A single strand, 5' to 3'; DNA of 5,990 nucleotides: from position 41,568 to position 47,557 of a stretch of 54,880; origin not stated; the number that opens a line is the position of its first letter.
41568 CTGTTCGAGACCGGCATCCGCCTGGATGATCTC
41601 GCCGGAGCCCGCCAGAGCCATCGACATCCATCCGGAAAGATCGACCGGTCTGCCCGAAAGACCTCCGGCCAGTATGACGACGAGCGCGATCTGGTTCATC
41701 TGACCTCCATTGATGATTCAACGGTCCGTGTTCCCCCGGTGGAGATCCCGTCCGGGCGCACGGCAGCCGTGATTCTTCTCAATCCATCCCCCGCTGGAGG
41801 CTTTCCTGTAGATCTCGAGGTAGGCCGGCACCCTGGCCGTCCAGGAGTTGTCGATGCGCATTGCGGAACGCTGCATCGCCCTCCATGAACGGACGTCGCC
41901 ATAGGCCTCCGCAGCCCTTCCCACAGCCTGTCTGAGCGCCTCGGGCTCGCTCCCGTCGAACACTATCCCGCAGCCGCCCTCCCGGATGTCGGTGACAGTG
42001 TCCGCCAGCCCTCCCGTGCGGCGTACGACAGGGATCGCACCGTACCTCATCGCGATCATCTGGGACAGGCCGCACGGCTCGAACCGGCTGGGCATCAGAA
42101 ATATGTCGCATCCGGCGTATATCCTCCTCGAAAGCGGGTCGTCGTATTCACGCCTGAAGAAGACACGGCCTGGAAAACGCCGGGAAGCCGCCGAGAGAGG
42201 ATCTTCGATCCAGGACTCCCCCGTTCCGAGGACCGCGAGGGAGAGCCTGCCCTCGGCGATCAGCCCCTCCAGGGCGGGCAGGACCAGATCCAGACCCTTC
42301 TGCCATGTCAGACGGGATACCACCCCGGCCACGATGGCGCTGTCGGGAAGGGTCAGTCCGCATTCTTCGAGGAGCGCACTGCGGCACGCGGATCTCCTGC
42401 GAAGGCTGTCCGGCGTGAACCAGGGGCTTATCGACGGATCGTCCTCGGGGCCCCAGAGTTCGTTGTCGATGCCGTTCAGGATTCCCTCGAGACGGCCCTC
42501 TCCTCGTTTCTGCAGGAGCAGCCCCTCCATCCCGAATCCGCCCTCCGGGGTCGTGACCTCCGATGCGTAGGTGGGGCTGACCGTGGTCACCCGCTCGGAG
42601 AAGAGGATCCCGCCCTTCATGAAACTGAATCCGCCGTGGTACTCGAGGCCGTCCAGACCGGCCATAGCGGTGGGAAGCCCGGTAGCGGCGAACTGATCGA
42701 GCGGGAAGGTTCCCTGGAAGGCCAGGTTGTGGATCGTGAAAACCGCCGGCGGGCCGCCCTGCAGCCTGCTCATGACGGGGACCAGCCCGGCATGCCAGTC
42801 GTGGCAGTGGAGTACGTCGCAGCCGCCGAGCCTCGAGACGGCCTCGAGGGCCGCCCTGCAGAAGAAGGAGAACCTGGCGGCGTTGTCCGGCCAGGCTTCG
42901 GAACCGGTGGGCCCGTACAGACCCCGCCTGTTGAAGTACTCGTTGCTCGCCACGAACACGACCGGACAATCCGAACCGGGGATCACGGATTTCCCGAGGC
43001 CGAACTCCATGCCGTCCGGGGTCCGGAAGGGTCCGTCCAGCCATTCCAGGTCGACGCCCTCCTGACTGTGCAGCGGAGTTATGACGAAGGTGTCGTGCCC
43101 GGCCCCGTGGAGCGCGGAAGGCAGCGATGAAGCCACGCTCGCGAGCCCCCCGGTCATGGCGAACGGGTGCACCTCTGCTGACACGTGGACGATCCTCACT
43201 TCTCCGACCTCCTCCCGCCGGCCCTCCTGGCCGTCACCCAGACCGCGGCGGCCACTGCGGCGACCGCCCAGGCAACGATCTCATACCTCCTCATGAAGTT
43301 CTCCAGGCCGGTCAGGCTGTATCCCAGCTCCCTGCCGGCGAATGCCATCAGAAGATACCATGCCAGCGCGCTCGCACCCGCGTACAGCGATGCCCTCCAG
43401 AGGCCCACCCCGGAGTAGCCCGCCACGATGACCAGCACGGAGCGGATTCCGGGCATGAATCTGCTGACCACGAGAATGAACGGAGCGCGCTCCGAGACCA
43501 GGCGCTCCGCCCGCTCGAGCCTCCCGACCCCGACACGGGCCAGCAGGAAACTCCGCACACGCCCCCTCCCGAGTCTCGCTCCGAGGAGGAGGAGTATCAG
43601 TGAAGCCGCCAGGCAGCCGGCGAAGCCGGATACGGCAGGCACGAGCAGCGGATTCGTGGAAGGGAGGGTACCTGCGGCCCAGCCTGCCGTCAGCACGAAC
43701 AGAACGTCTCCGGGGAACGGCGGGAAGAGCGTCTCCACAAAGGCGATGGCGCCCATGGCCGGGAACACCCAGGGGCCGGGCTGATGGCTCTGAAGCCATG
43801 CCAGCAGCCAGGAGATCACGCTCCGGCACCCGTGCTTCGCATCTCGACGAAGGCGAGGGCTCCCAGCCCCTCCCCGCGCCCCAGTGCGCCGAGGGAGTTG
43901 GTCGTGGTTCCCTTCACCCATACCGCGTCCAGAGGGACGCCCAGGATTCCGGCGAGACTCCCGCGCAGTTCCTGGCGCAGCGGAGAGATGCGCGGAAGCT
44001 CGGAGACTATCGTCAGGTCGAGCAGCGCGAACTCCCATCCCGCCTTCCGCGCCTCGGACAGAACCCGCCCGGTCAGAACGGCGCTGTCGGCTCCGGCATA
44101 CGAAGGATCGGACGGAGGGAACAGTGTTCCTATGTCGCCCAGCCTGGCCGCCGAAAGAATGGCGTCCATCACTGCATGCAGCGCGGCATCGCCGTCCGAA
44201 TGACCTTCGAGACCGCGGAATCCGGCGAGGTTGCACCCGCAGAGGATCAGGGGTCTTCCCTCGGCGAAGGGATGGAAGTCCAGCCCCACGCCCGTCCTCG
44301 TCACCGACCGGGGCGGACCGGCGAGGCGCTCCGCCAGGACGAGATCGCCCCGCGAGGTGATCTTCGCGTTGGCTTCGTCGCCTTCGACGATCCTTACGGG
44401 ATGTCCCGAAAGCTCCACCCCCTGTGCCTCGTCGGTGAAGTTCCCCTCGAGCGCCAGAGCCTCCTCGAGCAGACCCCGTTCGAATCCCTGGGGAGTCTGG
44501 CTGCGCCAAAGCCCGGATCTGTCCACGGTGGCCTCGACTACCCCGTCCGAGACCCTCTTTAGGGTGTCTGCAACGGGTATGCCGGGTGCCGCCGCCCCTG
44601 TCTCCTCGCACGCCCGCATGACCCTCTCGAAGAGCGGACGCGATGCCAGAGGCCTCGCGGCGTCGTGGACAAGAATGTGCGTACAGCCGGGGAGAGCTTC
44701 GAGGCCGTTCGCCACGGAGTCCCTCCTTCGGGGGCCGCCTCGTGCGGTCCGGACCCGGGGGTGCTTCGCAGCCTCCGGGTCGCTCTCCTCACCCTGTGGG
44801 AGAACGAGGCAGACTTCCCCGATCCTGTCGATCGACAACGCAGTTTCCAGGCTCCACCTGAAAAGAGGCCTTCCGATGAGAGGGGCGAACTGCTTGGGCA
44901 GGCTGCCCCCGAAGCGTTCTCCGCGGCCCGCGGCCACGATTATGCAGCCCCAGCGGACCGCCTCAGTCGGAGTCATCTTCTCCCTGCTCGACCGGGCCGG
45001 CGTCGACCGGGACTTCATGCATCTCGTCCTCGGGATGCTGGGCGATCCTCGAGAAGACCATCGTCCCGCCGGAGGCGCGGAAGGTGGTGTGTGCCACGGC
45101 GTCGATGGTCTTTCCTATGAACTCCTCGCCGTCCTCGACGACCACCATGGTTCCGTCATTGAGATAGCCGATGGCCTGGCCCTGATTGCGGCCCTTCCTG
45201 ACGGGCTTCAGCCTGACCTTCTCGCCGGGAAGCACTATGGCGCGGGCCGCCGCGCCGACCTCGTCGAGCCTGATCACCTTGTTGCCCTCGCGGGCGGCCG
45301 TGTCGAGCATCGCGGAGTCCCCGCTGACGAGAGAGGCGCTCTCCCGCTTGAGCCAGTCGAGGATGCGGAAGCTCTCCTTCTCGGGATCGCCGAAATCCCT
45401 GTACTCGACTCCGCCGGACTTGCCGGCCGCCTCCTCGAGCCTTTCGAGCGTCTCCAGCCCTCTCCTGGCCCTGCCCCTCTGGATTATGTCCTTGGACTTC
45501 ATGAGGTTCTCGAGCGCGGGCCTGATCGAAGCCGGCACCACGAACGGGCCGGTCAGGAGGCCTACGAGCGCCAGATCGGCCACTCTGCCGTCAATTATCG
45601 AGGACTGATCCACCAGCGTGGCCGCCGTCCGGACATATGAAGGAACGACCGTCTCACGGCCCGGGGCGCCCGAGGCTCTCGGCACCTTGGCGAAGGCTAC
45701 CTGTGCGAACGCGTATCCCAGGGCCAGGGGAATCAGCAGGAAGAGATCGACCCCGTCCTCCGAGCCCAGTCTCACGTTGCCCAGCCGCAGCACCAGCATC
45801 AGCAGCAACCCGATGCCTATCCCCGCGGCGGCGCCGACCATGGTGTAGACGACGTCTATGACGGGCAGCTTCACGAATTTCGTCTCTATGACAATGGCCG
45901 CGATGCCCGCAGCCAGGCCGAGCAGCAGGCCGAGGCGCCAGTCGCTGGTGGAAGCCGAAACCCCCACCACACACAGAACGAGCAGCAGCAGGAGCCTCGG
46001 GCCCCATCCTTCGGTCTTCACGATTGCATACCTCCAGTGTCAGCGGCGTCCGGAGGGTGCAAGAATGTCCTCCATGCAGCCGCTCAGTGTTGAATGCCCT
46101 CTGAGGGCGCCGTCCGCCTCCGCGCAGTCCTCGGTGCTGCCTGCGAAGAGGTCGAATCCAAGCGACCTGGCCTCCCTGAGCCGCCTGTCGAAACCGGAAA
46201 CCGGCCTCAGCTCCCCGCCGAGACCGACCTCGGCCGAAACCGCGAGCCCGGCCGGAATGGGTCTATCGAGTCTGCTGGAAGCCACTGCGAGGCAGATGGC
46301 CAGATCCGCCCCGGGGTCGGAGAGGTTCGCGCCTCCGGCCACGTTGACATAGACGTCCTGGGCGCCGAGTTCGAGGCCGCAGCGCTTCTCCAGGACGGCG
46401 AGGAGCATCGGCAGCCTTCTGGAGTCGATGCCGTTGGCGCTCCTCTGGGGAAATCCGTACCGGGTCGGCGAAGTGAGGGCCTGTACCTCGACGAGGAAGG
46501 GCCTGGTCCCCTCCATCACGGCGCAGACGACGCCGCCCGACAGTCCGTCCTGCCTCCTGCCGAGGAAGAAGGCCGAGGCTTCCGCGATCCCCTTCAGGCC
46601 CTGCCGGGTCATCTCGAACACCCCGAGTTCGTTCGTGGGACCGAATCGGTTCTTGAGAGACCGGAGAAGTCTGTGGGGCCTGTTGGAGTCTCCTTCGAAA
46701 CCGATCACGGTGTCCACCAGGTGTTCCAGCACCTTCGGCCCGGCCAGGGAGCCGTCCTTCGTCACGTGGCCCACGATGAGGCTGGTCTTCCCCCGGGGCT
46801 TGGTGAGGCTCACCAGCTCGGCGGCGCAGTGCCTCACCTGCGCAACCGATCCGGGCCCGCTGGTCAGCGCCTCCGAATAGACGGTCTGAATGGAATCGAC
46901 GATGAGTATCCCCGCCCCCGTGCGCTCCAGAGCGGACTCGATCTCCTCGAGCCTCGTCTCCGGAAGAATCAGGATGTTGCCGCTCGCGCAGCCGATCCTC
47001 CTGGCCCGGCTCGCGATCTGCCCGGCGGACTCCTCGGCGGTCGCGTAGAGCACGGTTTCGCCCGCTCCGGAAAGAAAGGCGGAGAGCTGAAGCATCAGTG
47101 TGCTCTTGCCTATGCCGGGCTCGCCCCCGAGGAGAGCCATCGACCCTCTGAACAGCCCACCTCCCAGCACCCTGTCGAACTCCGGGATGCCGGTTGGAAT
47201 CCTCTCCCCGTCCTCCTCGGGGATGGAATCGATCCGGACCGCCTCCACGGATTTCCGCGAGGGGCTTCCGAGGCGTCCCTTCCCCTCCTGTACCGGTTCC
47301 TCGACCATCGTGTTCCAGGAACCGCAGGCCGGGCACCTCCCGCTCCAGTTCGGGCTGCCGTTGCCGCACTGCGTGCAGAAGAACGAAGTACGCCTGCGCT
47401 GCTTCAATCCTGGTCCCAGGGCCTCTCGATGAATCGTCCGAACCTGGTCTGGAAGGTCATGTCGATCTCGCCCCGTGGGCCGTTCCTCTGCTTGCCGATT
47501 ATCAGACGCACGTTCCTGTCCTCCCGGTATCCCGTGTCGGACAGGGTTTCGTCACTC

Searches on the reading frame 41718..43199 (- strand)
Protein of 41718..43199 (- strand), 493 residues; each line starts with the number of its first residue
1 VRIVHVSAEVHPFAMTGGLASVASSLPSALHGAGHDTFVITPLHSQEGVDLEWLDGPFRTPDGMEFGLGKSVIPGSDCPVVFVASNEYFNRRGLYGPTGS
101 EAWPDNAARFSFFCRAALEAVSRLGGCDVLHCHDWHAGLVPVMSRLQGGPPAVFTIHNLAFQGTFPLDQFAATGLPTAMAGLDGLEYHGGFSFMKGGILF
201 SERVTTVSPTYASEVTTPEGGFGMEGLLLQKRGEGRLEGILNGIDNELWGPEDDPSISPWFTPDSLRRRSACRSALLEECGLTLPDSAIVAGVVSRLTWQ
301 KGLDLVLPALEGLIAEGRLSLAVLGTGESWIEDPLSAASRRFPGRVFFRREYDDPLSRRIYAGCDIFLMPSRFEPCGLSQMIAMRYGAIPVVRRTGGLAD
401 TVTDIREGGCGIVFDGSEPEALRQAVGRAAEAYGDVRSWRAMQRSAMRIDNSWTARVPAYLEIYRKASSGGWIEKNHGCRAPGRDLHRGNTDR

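Call 77: search_protein_families(library=pfam, proteins=[window:41718-43199:-], max_evalue=0.0001)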
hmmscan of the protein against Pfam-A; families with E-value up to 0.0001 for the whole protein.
window:41718-43199:- (493 aa): 5 families
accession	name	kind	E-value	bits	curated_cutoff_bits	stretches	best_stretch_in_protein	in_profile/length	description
PF08323.17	Glyco_transf_5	-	2.7e-69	233.9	22.7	1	2-228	1-237/239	Starch synthase catalytic domain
PF13692.12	Glyco_trans_1_4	-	4e-15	56.8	27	1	290-429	3-139/142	Glycosyl transferases group 1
PF00534.26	Glycos_transf_1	-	1e-13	51.6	26.4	1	285-429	12-155/172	Glycosyl transferases group 1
PF13439.12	Glyco_transf_4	-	1.8e-10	41.6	28.5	1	17-214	2-147/170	Glycosyltransferase Family 4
PF13579.12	Glyco_trans_4_4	-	2.4e-08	34.9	29.7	1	17-168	1-113/158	Glycosyl transferase 4-like domain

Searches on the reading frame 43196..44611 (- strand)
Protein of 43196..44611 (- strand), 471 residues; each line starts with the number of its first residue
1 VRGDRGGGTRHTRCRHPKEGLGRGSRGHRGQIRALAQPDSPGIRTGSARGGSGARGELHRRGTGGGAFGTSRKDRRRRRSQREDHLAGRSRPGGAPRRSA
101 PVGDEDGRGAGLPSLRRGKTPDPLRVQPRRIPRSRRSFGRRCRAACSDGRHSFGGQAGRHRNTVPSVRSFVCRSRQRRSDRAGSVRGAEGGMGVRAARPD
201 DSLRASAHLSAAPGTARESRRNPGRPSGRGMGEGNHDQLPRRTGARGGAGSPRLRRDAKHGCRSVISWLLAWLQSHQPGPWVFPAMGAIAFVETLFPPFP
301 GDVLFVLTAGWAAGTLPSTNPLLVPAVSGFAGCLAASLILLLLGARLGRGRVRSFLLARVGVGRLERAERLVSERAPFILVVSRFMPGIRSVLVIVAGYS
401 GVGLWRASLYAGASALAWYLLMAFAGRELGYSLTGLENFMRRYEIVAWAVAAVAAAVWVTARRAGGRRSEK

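Call 77: search_protein_families(library=pfam, proteins=[window:43196-44611:-], max_evalue=0.0001)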
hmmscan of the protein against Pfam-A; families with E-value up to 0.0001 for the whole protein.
window:43196-44611:- (471 aa): 1 family
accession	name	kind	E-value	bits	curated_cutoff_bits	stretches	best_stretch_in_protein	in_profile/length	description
PF09335.16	VTT_dom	-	4.8e-12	46.9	33.9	1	299-427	1-122/123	VTT domain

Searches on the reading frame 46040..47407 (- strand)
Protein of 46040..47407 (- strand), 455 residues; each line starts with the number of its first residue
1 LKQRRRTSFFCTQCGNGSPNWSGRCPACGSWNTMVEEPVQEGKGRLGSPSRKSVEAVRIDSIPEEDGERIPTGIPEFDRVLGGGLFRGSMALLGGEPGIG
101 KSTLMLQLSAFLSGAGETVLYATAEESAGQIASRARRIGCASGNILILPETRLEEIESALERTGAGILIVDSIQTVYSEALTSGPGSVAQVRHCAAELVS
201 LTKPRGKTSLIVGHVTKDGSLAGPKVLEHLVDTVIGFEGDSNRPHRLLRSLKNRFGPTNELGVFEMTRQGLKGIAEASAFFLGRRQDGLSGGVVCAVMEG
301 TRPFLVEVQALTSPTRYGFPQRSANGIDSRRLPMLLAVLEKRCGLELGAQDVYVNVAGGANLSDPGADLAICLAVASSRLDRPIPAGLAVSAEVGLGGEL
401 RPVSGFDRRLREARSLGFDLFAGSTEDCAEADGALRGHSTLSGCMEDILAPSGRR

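Call 77: search_protein_families(library=pfam, proteins=[window:46040-47407:-], max_evalue=0.0001)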
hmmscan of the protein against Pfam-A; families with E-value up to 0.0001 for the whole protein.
window:46040-47407:- (455 aa): 5 families
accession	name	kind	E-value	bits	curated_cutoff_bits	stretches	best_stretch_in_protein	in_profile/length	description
PF06745.19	ATPase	-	1.3e-18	67.6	26.6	2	70-140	1-72/231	KaiC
PF13481.12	AAA_25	-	3.6e-13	50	27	1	70-219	15-194/195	AAA domain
PF18073.7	Zn_ribbon_LapB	-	2.2e-10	40.5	25.7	1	11-36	3-28/28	Rubredoxin metal binding domain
PF03796.21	DnaB_C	-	2.8e-05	24.1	27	1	70-135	2-67/255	DnaB-like helicase C terminal domain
PF13401.12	AAA_22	-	7.5e-05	23.5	27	0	89-182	6-97/130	AAA domain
